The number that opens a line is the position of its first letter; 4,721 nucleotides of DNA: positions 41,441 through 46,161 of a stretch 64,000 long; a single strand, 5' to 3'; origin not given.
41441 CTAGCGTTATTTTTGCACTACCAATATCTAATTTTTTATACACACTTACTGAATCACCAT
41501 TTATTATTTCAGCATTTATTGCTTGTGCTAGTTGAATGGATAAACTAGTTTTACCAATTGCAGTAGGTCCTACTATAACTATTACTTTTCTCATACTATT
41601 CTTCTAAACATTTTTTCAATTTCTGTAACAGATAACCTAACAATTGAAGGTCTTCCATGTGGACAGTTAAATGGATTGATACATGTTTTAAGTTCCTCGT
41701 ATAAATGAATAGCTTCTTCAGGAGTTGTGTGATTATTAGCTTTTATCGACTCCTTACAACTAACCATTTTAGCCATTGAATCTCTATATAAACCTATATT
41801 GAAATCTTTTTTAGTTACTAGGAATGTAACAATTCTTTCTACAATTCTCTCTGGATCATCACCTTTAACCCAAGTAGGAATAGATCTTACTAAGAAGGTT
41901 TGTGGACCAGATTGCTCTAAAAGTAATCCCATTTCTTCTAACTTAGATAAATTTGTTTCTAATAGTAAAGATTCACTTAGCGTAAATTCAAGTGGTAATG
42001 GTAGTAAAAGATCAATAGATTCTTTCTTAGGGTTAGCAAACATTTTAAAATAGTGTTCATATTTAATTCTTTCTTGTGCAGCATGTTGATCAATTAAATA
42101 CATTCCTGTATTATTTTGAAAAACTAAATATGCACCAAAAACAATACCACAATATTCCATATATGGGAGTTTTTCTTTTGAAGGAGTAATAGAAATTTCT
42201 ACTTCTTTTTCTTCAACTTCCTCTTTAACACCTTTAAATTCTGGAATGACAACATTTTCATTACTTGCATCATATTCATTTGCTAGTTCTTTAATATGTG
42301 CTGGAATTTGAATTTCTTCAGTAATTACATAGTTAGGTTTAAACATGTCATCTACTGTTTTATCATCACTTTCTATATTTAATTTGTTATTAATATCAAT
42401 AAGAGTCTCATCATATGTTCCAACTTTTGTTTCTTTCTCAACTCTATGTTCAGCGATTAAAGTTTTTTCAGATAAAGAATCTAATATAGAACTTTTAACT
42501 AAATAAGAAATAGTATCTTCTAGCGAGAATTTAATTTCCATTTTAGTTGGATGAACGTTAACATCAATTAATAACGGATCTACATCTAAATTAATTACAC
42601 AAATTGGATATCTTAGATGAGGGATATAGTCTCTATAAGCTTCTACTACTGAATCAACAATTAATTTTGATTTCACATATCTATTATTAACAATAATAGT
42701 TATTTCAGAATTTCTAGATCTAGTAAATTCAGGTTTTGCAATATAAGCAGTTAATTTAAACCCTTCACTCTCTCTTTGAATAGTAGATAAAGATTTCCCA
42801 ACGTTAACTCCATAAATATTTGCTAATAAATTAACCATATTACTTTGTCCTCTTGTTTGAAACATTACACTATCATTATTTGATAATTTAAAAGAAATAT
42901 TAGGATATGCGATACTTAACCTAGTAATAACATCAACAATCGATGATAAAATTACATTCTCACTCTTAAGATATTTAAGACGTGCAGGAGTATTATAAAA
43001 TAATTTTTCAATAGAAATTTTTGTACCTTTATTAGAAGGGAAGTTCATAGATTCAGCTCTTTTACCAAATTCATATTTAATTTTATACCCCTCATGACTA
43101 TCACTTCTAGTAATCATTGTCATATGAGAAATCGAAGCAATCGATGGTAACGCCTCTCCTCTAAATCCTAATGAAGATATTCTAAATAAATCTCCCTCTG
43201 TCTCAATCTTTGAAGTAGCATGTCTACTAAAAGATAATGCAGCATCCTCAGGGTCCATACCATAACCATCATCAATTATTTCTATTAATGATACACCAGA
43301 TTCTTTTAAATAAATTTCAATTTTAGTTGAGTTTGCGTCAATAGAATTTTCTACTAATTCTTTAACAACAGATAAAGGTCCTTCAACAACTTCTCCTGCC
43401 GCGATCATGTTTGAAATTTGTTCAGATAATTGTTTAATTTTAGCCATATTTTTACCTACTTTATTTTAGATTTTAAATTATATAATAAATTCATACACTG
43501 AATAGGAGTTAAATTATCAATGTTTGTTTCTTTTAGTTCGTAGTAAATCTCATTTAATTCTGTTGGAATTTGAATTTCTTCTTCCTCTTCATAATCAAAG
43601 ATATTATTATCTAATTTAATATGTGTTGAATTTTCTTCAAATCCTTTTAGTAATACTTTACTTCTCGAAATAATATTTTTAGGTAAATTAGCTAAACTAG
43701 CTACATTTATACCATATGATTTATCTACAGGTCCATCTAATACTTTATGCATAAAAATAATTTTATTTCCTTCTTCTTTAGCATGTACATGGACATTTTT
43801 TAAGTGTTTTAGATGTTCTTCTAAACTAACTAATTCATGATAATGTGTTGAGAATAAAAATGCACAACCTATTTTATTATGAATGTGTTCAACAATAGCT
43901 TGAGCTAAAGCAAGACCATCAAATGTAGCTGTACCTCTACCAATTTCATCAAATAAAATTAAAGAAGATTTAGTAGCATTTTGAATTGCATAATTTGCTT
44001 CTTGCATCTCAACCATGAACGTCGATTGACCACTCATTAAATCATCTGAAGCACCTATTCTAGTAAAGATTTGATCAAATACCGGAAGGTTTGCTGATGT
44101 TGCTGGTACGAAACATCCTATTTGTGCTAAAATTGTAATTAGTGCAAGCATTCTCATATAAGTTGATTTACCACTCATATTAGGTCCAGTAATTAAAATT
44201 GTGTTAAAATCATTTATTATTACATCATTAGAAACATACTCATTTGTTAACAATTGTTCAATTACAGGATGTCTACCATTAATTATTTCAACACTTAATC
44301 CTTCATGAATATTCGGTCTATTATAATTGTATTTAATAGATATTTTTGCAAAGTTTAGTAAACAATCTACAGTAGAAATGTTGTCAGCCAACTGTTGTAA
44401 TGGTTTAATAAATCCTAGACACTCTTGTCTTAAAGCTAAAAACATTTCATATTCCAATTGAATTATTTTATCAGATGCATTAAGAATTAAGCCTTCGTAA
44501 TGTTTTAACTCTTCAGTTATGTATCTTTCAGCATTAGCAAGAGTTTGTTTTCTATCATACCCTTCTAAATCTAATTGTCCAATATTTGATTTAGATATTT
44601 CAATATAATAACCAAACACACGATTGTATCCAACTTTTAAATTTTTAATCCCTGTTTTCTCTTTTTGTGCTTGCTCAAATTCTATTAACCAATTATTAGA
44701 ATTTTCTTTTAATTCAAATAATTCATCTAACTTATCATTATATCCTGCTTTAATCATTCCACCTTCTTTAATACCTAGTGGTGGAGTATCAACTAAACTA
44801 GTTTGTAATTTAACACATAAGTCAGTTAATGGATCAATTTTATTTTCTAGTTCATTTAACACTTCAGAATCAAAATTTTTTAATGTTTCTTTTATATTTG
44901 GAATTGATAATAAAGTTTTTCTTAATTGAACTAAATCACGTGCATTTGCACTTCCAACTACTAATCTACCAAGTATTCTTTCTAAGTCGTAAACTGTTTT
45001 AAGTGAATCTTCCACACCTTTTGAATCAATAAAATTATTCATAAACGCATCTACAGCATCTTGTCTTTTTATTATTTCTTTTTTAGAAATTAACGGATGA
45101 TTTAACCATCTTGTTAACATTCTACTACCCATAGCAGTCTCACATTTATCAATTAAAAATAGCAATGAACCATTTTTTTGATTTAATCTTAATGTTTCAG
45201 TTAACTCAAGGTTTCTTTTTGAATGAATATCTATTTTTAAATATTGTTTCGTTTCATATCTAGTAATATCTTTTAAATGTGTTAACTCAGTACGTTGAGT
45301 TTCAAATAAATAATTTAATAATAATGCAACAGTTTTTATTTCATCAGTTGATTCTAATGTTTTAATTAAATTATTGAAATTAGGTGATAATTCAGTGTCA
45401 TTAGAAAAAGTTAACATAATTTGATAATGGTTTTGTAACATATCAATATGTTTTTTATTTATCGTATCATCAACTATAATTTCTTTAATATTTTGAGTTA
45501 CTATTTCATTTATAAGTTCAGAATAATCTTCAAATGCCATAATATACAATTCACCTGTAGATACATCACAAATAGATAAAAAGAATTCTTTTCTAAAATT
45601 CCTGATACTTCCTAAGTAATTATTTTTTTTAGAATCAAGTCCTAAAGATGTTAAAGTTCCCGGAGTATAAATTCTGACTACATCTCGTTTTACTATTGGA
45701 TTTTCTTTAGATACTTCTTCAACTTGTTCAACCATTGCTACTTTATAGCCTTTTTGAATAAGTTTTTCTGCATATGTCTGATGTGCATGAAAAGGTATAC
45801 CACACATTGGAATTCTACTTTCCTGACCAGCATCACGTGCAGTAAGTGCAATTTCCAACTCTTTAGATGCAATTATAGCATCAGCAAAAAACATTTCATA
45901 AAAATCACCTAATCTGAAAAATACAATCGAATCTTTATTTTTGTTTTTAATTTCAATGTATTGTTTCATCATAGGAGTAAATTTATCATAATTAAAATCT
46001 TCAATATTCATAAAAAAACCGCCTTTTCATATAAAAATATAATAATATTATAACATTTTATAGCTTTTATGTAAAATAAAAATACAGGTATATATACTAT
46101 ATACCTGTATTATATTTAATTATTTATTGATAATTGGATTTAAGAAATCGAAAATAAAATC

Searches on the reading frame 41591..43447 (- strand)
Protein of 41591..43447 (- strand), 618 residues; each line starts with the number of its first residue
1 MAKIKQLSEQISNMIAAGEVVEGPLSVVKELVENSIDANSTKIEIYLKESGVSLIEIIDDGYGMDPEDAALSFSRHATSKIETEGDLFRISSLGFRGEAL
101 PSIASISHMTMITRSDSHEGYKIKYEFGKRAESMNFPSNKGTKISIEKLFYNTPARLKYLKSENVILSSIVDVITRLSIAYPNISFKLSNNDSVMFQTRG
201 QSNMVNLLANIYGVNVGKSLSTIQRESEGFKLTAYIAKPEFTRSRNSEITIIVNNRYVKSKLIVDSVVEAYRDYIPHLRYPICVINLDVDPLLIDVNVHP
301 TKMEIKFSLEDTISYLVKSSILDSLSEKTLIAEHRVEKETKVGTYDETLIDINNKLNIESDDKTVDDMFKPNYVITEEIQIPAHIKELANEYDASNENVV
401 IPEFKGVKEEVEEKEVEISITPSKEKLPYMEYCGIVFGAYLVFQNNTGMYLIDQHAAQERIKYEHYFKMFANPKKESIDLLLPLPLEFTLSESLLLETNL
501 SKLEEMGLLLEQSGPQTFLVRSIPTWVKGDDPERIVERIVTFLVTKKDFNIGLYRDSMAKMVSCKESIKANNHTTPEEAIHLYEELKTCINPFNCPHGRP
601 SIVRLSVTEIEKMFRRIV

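Call 77: search_protein_families(library=pfam, proteins=[window:41591-43447:-], max_evalue=0.00001)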
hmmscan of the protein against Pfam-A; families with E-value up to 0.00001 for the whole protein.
window:41591-43447:- (618 aa): 4 families
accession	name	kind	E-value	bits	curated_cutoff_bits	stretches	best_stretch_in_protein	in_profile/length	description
PF01119.25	DNA_mis_repair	-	1e-33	115.9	26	1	209-325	2-118/119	DNA mismatch repair protein, C-terminal domain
PF08676.16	MutL_C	-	3.7e-33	114.6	25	1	434-573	2-141/142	MutL C terminal dimerisation domain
PF13589.12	HATPase_c_3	-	1.4e-13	51.5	25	1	26-125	5-105/137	Histidine kinase-, DNA gyrase B-, and HSP90-like ATPase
PF02518.31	HATPase_c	-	4.1e-07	30.9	26.4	1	26-83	8-70/111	Histidine kinase-, DNA gyrase B-, and HSP90-like ATPase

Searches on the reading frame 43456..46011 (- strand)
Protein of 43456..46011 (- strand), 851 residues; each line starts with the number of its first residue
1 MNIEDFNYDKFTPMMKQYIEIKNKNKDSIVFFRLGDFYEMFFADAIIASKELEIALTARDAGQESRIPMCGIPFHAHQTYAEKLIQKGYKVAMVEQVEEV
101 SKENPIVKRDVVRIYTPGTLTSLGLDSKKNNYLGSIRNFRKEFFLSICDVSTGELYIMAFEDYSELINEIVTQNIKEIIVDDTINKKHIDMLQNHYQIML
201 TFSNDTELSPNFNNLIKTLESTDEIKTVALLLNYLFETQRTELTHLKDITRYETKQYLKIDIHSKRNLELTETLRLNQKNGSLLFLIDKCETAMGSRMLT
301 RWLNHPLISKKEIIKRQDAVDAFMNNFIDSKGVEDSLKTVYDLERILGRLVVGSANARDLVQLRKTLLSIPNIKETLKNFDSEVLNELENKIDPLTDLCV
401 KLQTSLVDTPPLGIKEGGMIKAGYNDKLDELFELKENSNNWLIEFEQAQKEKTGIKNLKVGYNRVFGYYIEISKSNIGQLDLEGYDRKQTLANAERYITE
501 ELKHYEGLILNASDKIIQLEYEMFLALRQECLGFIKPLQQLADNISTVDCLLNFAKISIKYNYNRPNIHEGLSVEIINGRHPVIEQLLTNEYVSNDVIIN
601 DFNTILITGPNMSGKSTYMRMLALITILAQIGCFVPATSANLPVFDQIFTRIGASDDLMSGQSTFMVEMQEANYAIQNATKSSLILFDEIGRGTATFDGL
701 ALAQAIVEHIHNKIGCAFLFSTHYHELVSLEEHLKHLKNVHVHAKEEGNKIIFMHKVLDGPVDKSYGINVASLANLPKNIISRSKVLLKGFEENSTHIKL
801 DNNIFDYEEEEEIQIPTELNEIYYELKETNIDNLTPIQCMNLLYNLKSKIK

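Call 31: find_encoding_contigs(protein=window:43456-46011:-, flank=1000, max_places=3)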
Protein window:43456-46011:- (851 aa): no gene with exactly this product is on record in the collection.

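Call 77: search_protein_families(library=pfam, proteins=[window:43456-46011:-], max_evalue=0.00001)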
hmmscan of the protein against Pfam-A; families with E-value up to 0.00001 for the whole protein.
window:43456-46011:- (851 aa): 5 families
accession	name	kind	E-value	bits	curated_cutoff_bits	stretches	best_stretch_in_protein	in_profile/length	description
PF00488.27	MutS_V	-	4.6e-81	271.7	30.2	1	605-789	1-185/188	MutS domain V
PF05192.23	MutS_III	-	2.2e-49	168.9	34.1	1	265-555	3-194/194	MutS domain III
PF01624.25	MutS_I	-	1.7e-43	147.9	20.6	1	12-122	1-111/113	MutS domain I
PF05190.23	MutS_IV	-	9.2e-24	84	22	1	423-514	1-91/92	MutS family domain IV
PF05188.22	MutS_II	-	1.9e-11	44.9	25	1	131-247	1-133/133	MutS domain II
